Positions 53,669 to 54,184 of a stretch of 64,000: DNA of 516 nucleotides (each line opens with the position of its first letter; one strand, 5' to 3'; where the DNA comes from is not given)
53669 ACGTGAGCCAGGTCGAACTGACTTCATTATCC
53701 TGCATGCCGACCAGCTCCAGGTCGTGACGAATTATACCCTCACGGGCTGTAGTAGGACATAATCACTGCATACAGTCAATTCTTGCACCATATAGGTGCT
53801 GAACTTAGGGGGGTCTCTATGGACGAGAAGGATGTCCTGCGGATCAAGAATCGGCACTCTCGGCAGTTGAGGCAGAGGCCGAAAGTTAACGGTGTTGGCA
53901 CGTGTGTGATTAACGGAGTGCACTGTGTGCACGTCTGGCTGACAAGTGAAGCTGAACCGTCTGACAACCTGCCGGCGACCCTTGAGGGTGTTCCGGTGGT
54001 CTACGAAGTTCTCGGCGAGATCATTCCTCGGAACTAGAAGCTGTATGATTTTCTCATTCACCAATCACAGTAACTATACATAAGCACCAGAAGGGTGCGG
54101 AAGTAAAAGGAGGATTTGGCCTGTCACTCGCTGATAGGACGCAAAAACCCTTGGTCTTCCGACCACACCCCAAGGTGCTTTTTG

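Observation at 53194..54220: GC-rich islet 3: two SD-led ORFan genes between lexA and rsmI, preceded by palindromic operator-like sites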

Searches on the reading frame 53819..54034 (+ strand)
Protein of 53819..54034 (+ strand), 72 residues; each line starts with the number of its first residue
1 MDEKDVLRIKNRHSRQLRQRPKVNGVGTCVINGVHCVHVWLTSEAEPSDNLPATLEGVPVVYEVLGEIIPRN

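Call 12: search_protein_families(library=pfam, proteins=[window:53819-54034:+], max_evalue=1)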
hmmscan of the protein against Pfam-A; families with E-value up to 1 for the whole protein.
window:53819-54034:+ (72 aa): 1 family
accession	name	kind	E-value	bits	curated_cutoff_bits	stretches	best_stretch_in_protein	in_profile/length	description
PF25427.2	zf-CCCH_UNK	-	0.28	11.6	31.1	1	27-37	18-28/40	UNK-like, CCCH zinc finger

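Call 13: search_protein_families(library=phrogs, proteins=[window:53819-54034:+], max_evalue=1)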
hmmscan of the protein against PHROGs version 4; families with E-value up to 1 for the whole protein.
window:53819-54034:+ (72 aa): 0 families

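Call 14: search_protein_families(library=padloc, proteins=[window:53819-54034:+], max_evalue=1)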
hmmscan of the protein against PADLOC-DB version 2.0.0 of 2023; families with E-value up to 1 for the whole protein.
window:53819-54034:+ (72 aa): 0 families

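Call 15: search_protein_families(library=ncbifam, proteins=[window:53819-54034:+], max_evalue=1)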
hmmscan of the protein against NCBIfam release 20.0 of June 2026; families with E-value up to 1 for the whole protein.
window:53819-54034:+ (72 aa): 1 family
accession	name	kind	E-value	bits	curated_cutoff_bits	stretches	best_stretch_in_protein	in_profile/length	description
NF053532.1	lipo_SCO4651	subfamily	0.29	10.7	65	1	12-46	162-196/277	SCO4651 family lipoprotein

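Call 17: find_homologous_proteins(query=window:53819-54034:+, max_evalue=0.01)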
Query window:53819-54034:+: no candidate shares three 5-residue words with the query. No homologue found.

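Call 26: search_protein_representatives(protein=window:53819-54034:+)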
Query: 72 residues. Proteins with E-value up to 0.001 (for the whole library): 15; up to 1e-10: 0; up to 1e-30: 0. The best 15 are listed.
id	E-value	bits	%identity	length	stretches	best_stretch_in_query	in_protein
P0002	8.1e-06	41.9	32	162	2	5-69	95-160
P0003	2.0e-05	40.6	31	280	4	9-65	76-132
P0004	9.5e-05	38.5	46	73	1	2-68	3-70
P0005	1.2e-04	38.2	77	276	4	45-58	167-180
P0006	2.2e-04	37.4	43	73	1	8-68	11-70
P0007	2.8e-04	37.0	31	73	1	2-71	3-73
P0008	2.8e-04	37.0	44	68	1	5-69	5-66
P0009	3.5e-04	36.7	29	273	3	6-64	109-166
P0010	3.9e-04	36.6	39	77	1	4-71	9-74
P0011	4.2e-04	36.5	42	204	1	6-70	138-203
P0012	5.1e-04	36.2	42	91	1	6-71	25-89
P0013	5.3e-04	36.1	42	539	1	6-70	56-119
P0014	7.9e-04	35.6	44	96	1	5-68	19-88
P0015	8.0e-04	35.6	45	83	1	9-68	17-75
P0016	8.2e-04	35.5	47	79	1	15-71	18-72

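Call 32: search_protein_families(library=pfam, proteins=[P0002, P0003, P0004, P0006, P0009, P0011, P0013, P0014, P0010, P0012], max_evalue=1)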
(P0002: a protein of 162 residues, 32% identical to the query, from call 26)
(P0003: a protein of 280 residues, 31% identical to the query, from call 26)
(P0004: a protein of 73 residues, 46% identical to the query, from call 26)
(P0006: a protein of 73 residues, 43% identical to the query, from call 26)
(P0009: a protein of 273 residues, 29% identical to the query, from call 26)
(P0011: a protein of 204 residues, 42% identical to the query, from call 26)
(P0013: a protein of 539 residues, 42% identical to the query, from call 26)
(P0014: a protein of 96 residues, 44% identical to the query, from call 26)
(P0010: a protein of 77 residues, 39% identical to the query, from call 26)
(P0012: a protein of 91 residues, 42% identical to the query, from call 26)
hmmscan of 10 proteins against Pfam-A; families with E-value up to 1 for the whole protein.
P0002 (162 aa): 2 families
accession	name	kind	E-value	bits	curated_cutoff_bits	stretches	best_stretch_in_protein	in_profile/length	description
PF08923.16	MAPKK1_Int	-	0.012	15.8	25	1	99-149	3-51/119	Mitogen-activated protein kinase kinase 1 interacting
PF16672.11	LAMTOR5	-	0.18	12.4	27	1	102-129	7-33/88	Ragulator complex protein LAMTOR5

P0003 (280 aa): 1 family
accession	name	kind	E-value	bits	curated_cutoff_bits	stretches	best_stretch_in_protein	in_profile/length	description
PF01849.23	NAC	-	0.045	14.1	21.3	1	86-106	15-35/57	NAC domain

P0004 (73 aa): 1 family
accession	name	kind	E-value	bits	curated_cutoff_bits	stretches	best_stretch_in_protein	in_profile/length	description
PF03927.19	NapD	-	0.13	12.8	28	1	24-48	25-49/76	NapD protein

P0006 (73 aa): 0 families

P0009 (273 aa): 1 family
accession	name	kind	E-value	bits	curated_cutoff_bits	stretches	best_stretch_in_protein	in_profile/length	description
PF20788.2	YuA_Gp49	-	0.11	13.1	27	0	154-175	3-24/72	YuA phage, Gp49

P0011 (204 aa): 2 families
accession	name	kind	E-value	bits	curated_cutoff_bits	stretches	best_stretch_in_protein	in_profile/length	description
PF11518.13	DUF3221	-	1.1e-06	29.2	26.4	1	95-134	43-82/82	Protein of unknown function (DUF3221)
PF03927.19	NapD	-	0.019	15.5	28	1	123-158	33-67/76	NapD protein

P0013 (539 aa): 5 families
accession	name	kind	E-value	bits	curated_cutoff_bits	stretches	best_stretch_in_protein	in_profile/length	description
PF25819.1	Nal1_C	-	3e-07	30.3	26.1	1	246-324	148-230/268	Nal1 C-terminal domain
PF13365.12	Trypsin_2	-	7.4e-05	24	27.6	1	149-312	3-140/144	Trypsin-like peptidase domain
PF00089.32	Trypsin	-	0.0035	17.6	20.6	1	155-324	33-199/220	Trypsin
PF08192.17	Peptidase_S64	-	0.16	10.9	23.6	1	244-313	582-650/692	Peptidase family S64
PF05579.19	Peptidase_S32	-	0.36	10.4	24.7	1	295-330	203-237/297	Equine arteritis virus serine endopeptidase S32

P0014 (96 aa): 0 families

P0010 (77 aa): 0 families

P0012 (91 aa): 0 families

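Call 34: find_encoding_contigs(protein=P0004, flank=4000, max_places=4)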
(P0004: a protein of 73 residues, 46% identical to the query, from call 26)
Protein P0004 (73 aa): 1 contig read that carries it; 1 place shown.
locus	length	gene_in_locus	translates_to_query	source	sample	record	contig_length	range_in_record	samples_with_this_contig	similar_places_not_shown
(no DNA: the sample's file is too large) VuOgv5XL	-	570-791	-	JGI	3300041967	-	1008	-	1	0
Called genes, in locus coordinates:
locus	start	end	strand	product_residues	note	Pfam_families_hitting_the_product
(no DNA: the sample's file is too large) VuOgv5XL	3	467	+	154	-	?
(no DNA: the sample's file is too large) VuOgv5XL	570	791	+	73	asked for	-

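Call 35: find_encoding_contigs(protein=P0008, flank=4000, max_places=4)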
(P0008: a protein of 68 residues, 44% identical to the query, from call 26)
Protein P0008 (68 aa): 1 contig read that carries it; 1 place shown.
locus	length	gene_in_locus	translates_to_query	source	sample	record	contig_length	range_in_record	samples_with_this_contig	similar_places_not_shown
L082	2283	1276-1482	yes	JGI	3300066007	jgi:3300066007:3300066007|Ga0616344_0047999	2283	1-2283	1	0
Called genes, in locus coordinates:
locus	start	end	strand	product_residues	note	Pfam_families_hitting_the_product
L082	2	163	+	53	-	?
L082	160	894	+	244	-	PF01170:UPF0020 (faint), PF01555:N6_N4_Mtase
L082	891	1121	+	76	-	-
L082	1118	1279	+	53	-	-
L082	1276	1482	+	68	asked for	-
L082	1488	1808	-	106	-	PF12728:HTH_17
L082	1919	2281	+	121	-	?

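Call 36: find_encoding_contigs(protein=P0006, flank=4000, max_places=4)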
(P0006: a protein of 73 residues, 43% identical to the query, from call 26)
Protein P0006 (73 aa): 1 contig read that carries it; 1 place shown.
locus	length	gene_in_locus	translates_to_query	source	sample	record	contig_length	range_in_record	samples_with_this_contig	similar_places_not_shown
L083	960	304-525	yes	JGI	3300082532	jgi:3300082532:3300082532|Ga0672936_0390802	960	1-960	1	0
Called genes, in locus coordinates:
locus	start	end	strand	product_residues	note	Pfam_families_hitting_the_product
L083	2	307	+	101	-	?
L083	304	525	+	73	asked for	-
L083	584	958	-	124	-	?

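Call 39: predict_structure(alignment_id=A1)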
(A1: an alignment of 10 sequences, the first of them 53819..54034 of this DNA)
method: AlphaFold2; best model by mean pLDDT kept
length: 72 residues; sequences in the alignment: 10
mean_pLDDT: 92.2   pTM: 0.77
mean pLDDT of the five models: 92.2, 89.8, 89.0, 87.3, 87.3
residues with pLDDT >= 90: 52; 70-90: 19; 50-70: 1; < 50: 0
segments of 3 or more residues with pLDDT < 50: none
pLDDT, mean of each block of 10 residues (from residue 1): 93 94 94 96 88 95 87 75
secondary structure, 60 per line:
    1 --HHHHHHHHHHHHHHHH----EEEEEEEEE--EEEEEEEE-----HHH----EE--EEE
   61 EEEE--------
elements in order: H3-18 E23-31 E34-41 E58-64

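Call 46: find_homologous_proteins(query=A1, max_evalue=0.001)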
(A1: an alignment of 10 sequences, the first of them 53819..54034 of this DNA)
Query A1 (10 sequences) (72 aa, profile of the alignment): 221 proteins with E <= 0.001 among 2664 candidates; the best 120 are listed.
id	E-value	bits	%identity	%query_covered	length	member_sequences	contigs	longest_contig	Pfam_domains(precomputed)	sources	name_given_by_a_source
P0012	2.8e-23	99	40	93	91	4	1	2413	-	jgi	jgi:hypothetical protein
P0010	5.0e-23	99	39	96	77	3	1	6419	-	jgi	-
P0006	1.6e-21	94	43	85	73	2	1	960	-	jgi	jgi:hypothetical protein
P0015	1.9e-21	93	43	82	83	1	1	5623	-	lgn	-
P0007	2.1e-21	93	32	97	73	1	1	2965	-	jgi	jgi:hypothetical protein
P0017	9.7e-21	91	41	94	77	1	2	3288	-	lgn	-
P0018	1.0e-20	91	39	93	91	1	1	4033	-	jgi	jgi:hypothetical protein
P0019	1.6e-20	91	43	85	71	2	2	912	-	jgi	jgi:hypothetical protein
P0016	1.8e-20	90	51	68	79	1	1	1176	-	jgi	jgi:hypothetical protein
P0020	5.7e-20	89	40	79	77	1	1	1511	-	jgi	jgi:hypothetical protein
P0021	7.8e-20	88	39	79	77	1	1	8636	-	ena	-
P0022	1.2e-19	88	41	88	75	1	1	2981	-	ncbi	ncbi:MAG: hypothetical protein ACRDJL_01730 [Actinomycetota bacterium]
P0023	1.2e-19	88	44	89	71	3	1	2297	-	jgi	jgi:hypothetical protein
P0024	2.0e-19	87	42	86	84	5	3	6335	-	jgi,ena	jgi:hypothetical protein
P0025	2.9e-19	86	39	88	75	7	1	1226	-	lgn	-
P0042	7.4e-17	79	43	68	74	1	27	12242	-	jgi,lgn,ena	jgi:hypothetical protein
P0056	2.1e-16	77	43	88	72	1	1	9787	-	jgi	jgi:hypothetical protein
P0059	2.8e-16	77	42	89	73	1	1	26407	-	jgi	jgi:hypothetical protein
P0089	2.0e-15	74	35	88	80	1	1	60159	-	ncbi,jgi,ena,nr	ncbi:MAG TPA: hypothetical protein VK646_03925 [Actinomycetota bacterium]|nr:hypothetical protein [A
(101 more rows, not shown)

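Call 49: find_encoding_contigs(protein=P0042, flank=3000, max_places=4)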
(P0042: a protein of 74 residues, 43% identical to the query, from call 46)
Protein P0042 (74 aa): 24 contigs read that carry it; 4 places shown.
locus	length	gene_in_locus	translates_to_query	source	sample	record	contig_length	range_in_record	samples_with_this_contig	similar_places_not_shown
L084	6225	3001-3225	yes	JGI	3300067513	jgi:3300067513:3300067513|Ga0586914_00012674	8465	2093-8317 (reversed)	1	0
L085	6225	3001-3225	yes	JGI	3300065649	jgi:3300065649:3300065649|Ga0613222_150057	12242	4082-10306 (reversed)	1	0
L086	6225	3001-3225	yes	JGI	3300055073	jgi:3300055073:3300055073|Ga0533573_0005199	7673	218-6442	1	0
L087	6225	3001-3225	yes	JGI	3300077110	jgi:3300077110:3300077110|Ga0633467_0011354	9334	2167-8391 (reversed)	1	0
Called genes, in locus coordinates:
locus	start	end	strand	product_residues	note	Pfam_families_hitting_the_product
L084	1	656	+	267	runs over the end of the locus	?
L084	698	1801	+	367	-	-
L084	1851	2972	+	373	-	PF25819:Nal1_C (weak)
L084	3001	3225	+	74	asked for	-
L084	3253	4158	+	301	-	PF13857:Ank_5 (faint), PF13606:Ank_3 (faint), PF12796:Ank_2, PF13637:Ank_4 (faint), PF12796:Ank_2, PF00023:Ank (weak)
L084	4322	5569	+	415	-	PF00089:Trypsin, PF13365:Trypsin_2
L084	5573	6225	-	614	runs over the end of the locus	-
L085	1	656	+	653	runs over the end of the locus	PF20972:MASE9 (weak), PF00512:HisKA, PF02518:HATPase_c, PF00072:Response_reg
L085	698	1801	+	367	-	-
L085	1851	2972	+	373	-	PF25819:Nal1_C (weak)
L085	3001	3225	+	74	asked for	-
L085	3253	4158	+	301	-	PF13857:Ank_5 (faint), PF13606:Ank_3 (faint), PF12796:Ank_2, PF13637:Ank_4 (faint), PF12796:Ank_2, PF00023:Ank (weak)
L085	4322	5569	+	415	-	PF00089:Trypsin, PF13365:Trypsin_2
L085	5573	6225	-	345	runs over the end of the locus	-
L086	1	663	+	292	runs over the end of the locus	?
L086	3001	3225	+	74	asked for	-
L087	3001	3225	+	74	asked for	-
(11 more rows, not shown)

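Call 50: find_encoding_contigs(protein=P0059, flank=3000, max_places=2)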
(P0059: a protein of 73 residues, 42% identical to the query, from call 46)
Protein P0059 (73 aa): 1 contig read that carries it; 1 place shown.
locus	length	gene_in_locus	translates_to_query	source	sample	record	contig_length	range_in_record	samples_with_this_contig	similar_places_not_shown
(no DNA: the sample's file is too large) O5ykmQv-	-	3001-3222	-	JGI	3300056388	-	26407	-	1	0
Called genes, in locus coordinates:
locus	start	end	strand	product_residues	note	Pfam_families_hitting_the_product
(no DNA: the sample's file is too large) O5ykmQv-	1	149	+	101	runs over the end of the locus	PF01740:STAS, PF13466:STAS_2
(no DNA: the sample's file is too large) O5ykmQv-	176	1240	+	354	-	PF21320:WHD_Rv2258c, PF13489:Methyltransf_23, PF00891:Methyltransf_2 (weak), PF05175:MTS, PF13649:Methyltransf_25, PF13847:Methyltransf_31, PF08241:Methyltransf_11, PF08242:Methyltransf_12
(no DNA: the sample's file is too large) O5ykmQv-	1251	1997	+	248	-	PF03358:FMN_red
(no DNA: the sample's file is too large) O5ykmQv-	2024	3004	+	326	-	PF25819:Nal1_C (weak)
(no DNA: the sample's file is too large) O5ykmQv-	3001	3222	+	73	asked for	-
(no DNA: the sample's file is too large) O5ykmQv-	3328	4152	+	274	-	-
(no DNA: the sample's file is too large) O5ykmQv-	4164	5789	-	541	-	PF26571:VldE, PF24681:Kelch_KLHDC2_KLHL20_DRC7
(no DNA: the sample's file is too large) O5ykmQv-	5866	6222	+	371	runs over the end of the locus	PF00067:p450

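Call 51: find_encoding_contigs(protein=P0089, flank=3000, max_places=2)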
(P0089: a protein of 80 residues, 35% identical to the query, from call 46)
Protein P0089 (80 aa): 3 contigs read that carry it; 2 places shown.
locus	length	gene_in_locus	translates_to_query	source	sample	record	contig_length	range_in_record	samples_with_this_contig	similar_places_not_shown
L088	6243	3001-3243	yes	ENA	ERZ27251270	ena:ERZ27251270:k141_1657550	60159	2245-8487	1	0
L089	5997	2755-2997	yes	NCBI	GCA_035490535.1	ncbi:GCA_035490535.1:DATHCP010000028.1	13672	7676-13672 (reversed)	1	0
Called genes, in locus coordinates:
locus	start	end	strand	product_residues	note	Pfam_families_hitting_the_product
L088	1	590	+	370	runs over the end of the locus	PF06224:AlkZ-like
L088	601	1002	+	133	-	PF13673:Acetyltransf_10 (weak), PF00583:Acetyltransf_1, PF13508:Acetyltransf_7, PF14542:Acetyltransf_CG (weak)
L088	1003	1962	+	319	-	PF00561:Abhydrolase_1, PF12146:Hydrolase_4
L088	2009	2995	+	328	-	-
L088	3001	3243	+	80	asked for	-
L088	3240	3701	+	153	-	PF13302:Acetyltransf_3, PF00583:Acetyltransf_1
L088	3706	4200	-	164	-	PF06445:GyrI-like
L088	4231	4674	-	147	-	PF10604:Polyketide_cyc2 (weak), PF08327:AHSA1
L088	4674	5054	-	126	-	PF12840:HTH_20, PF01022:HTH_5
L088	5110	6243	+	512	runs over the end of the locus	PF02805:Ada_Zn_binding, PF12833:HTH_18, PF06029:AlkA_N, PF00730:HhH-GPD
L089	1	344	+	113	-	PF06224:AlkZ-like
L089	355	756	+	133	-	PF13673:Acetyltransf_10 (weak), PF00583:Acetyltransf_1, PF13508:Acetyltransf_7, PF14542:Acetyltransf_CG (weak)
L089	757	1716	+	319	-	PF00561:Abhydrolase_1, PF12146:Hydrolase_4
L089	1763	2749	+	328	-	-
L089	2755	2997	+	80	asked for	-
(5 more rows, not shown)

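Call 61: search_solved_structures(query=A1, max_evalue=10, show_alignments=2)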
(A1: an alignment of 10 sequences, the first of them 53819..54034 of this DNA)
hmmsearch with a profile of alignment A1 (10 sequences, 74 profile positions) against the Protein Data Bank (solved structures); distinct sequences matched with E-value up to 10: 3.
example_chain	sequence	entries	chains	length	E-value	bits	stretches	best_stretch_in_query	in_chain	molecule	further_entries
9t0z_S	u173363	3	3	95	0.46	13.6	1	5-47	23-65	Small ribosomal subunit protein uS19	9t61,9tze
1f48_A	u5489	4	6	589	0.76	13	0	31-64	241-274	ARSENITE-TRANSLOCATING ATPASE | ARSENICAL PUMP-DRIVING ATPASE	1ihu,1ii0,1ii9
4b1z_M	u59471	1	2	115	2.2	11.5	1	4-26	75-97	PHOSPHATASE AND ACTIN REGULATOR 1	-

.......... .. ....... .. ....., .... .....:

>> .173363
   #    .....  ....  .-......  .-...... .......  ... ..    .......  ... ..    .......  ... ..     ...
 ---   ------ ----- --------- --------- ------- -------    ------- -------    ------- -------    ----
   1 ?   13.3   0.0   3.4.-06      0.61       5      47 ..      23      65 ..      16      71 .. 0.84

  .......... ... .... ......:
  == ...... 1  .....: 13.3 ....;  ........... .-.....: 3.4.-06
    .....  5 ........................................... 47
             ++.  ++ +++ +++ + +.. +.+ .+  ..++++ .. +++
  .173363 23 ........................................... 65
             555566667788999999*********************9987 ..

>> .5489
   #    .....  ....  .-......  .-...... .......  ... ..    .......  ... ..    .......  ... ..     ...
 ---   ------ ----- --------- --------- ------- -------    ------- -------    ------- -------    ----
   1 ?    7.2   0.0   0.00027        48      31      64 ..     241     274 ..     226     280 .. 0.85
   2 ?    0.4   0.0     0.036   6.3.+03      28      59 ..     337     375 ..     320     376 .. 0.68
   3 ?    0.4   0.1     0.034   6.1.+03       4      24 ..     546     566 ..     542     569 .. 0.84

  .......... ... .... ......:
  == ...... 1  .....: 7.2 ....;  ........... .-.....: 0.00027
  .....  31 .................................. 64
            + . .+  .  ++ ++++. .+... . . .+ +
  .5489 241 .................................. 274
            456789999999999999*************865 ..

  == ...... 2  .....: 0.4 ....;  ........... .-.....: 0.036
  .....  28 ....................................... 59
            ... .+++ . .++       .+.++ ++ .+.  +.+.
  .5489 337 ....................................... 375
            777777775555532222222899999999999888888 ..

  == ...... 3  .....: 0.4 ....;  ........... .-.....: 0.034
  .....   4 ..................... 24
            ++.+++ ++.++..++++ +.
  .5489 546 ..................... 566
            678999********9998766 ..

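Call 66: find_encoding_contigs(protein=P0010, flank=3000, max_places=2)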
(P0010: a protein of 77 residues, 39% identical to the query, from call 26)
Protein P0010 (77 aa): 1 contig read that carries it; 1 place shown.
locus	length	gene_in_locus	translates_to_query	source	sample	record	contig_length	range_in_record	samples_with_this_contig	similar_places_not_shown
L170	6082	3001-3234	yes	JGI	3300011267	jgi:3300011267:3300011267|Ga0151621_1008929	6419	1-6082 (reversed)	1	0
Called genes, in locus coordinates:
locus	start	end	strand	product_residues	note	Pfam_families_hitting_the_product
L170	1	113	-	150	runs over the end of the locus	?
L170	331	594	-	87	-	-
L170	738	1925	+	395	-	PF00155:Aminotran_1_2, PF01041:DegT_DnrJ_EryC1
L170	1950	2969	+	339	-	-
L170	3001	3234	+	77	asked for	-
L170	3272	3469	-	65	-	-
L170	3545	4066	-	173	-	PF00293:NUDIX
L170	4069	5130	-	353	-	PF01380:SIS, PF10432:bact-PGI_C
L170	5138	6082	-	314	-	?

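Call 67: find_encoding_contigs(protein=P0015, flank=3000, max_places=2)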
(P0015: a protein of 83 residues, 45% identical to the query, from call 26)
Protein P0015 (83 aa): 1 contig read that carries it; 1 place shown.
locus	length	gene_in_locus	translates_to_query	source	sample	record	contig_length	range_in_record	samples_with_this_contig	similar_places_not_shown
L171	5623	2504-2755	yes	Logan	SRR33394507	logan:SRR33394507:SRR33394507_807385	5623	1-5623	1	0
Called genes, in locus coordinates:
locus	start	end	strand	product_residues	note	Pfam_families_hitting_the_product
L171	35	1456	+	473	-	PF01039:Carboxyl_trans, PF06833:MdcE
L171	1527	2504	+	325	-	PF25819:Nal1_C (weak)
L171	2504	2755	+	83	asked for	-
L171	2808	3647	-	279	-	PF13622:4HBT_3, PF20789:4HBT_3C, PF02551:Acyl_CoA_thio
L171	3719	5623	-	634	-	?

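Call 68: find_encoding_contigs(protein=P0056, flank=3000, max_places=2)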
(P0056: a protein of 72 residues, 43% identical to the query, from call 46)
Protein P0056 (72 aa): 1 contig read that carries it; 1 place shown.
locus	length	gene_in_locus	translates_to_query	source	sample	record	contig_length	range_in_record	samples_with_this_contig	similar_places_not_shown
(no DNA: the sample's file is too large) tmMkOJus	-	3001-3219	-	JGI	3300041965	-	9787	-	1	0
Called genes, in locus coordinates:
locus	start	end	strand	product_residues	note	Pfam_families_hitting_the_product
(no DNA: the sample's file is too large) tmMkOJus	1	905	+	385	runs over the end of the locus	PF01594:AI-2E_transport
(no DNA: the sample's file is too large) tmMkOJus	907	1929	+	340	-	PF01734:Patatin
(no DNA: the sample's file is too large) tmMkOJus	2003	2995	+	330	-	-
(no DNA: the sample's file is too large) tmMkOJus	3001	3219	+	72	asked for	-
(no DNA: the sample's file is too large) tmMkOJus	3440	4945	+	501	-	PF00561:Abhydrolase_1, PF08386:Abhydrolase_4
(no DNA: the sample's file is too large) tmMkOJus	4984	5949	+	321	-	PF01263:Aldose_epim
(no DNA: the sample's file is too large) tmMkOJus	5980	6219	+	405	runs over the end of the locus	?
